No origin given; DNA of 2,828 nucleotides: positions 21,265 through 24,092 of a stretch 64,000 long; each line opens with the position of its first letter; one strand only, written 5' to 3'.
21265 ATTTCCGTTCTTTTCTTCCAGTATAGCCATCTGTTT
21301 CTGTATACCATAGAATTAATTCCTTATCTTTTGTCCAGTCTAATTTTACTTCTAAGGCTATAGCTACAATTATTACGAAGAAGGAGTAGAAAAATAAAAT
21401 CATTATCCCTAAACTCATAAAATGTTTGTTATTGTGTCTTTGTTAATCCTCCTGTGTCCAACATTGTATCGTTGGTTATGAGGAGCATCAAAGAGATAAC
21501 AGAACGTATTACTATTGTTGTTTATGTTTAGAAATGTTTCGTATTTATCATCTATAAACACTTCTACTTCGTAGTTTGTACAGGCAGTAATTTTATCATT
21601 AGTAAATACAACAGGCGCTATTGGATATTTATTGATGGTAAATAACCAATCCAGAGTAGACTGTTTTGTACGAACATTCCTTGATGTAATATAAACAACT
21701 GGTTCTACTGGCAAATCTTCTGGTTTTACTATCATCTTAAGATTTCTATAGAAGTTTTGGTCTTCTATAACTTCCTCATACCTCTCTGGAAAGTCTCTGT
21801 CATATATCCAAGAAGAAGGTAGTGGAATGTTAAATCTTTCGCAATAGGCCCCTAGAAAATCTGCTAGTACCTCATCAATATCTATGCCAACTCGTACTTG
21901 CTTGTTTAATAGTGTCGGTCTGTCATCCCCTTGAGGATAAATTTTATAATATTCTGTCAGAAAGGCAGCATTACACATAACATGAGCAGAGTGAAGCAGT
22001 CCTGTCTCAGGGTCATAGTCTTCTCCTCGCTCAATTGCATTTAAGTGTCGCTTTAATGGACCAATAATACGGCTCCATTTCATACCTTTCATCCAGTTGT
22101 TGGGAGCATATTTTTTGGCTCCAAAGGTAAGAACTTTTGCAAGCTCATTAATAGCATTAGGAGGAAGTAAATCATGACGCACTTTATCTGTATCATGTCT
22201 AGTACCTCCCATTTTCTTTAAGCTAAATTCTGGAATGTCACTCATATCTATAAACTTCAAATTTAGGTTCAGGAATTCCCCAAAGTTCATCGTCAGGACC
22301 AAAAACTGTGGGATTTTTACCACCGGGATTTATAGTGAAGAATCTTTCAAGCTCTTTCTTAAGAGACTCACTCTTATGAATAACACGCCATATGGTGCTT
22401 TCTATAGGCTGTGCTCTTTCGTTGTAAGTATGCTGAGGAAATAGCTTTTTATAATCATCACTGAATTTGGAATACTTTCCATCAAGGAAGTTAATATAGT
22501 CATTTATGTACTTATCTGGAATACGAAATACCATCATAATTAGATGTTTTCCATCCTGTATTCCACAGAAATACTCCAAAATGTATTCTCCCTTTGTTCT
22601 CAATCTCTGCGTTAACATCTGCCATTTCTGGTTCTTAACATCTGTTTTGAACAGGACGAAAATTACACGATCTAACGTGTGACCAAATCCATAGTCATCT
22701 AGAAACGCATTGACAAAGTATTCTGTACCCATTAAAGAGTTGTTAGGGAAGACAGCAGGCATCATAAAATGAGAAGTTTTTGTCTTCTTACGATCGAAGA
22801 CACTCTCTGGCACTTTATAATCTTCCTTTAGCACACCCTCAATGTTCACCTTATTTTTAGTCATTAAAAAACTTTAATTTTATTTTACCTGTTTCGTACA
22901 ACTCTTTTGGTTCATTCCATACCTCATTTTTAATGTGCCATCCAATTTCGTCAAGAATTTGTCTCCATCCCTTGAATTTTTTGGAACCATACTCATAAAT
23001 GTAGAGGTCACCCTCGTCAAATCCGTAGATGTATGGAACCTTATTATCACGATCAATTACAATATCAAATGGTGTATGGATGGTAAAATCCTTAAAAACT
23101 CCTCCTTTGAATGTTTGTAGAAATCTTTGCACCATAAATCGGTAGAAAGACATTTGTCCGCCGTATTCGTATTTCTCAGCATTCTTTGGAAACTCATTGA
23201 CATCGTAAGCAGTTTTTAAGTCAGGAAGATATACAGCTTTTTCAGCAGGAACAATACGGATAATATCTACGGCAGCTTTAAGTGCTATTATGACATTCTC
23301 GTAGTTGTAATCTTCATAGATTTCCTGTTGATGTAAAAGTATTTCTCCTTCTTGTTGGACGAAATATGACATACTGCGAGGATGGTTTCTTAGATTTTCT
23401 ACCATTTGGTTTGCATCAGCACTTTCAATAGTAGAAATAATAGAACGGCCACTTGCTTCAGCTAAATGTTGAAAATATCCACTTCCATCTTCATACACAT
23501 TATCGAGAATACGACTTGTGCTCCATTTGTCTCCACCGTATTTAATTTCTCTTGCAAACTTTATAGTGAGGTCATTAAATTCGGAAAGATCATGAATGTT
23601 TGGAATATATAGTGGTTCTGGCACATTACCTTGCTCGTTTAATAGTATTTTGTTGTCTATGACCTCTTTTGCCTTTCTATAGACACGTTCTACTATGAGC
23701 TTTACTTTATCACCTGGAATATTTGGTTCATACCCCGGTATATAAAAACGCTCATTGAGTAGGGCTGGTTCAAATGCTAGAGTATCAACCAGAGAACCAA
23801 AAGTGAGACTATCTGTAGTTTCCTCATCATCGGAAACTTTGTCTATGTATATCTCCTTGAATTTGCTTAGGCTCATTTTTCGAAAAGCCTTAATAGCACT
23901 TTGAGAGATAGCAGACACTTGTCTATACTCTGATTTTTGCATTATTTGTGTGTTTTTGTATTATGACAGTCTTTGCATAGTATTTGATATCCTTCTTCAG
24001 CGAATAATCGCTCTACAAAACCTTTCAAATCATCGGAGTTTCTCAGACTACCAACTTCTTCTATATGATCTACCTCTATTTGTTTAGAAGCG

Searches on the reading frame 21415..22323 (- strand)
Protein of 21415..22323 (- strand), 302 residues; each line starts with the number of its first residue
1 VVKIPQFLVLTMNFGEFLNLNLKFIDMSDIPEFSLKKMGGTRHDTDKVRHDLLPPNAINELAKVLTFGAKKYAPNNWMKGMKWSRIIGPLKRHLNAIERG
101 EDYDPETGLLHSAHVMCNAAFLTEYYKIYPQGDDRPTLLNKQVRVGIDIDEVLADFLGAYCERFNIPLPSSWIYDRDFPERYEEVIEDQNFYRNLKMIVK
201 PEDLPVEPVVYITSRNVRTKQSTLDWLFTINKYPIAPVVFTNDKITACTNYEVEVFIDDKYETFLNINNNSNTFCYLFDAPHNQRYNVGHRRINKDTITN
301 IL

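Call 12: search_protein_families(library=phrogs, proteins=[window:21415-22323:-], max_evalue=0.001)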
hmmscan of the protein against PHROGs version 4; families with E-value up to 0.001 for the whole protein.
window:21415-22323:- (302 aa): 12 families
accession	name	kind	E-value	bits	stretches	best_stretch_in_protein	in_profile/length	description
phrog_37590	-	unknown function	4.7e-67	227.5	1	36-295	41-331/341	-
phrog_801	-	DNA, RNA and nucleotide metabolism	1e-43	151.6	1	36-142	96-203/476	dATP / dGTP pyrophosphohydrolase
phrog_2252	-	lysis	2.9e-26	93.9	1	42-138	107-204/285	endolysin; inhibits RNA polymerase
phrog_11257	-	unknown function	1.1e-21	78.8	1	40-142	13-115/200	-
phrog_19680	-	unknown function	4.6e-21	76.8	1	36-125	86-179/188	-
phrog_16254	-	unknown function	1.4e-17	65.1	1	35-138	15-119/377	-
phrog_5033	-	lysis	8.4e-17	62.7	1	38-124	76-166/178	endolysin; inhibits RNA polymerase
phrog_5332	-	unknown function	9.3e-17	62.2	1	40-136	115-211/215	-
phrog_420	-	unknown function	2e-11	44.9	1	141-289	12-186/267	unknown function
phrog_18716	-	unknown function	4.4e-06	27.9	1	42-106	17-82/114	-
phrog_31336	-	unknown function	5.7e-06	26.5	1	46-88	271-313/359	-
phrog_2643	-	moron, auxiliary metabolic gene and host takeover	7.1e-06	26.8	1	140-204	4-66/182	5'-3' deoxyribonucleotidase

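Call 39: search_protein_families(library=pfam, proteins=[window:21415-22323:-], max_evalue=0.01)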
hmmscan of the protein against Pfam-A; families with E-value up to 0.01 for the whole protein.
window:21415-22323:- (302 aa): 2 families
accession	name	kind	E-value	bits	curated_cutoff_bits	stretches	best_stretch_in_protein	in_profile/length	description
PF18909.5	dGTP_diPhyd_N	-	7.6e-34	116.1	27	1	40-135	4-99/99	dATP/dGTP diphosphohydrolase, N-terminal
PF06941.18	NT5C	-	0.00038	20.8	24.8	1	143-287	3-159/180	5' nucleotidase, deoxy (Pyrimidine), cytosolic type C protein (NT5C)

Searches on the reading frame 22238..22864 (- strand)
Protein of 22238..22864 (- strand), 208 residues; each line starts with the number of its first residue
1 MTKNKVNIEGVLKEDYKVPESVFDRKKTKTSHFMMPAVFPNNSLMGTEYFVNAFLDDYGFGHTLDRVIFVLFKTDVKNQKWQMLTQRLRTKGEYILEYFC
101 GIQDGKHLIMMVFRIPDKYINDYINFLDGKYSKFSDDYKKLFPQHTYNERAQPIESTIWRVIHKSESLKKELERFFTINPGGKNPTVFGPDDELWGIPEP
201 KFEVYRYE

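Call 12: search_protein_families(library=phrogs, proteins=[window:22238-22864:-], max_evalue=0.001)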
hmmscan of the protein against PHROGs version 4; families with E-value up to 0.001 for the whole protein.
window:22238-22864:- (208 aa): 1 family
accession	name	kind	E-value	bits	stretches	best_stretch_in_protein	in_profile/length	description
phrog_14962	-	unknown function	3.3e-05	25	1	59-149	49-141/196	-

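Call 39: search_protein_families(library=pfam, proteins=[window:22238-22864:-], max_evalue=0.01)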
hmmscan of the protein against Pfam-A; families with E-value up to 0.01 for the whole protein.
window:22238-22864:- (208 aa): 0 families

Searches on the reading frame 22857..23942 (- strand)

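Call 12: search_protein_families(library=phrogs, proteins=[window:22857-23942:-], max_evalue=0.001)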
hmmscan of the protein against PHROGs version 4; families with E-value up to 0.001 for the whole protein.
window:22857-23942:- (361 aa): 1 family
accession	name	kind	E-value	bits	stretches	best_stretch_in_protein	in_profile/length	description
phrog_412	-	DNA, RNA and nucleotide metabolism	7.6e-18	66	1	1-273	144-335/440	exonuclease VIII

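Call 39: search_protein_families(library=pfam, proteins=[window:22857-23942:-], max_evalue=0.01)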
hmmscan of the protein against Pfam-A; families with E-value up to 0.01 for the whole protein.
window:22857-23942:- (361 aa): 1 family
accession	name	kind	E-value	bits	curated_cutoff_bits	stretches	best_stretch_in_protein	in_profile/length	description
PF12705.13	PDDEXK_1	-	0.00067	20.1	22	1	204-333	110-220/247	PD-(D/E)XK nuclease superfamily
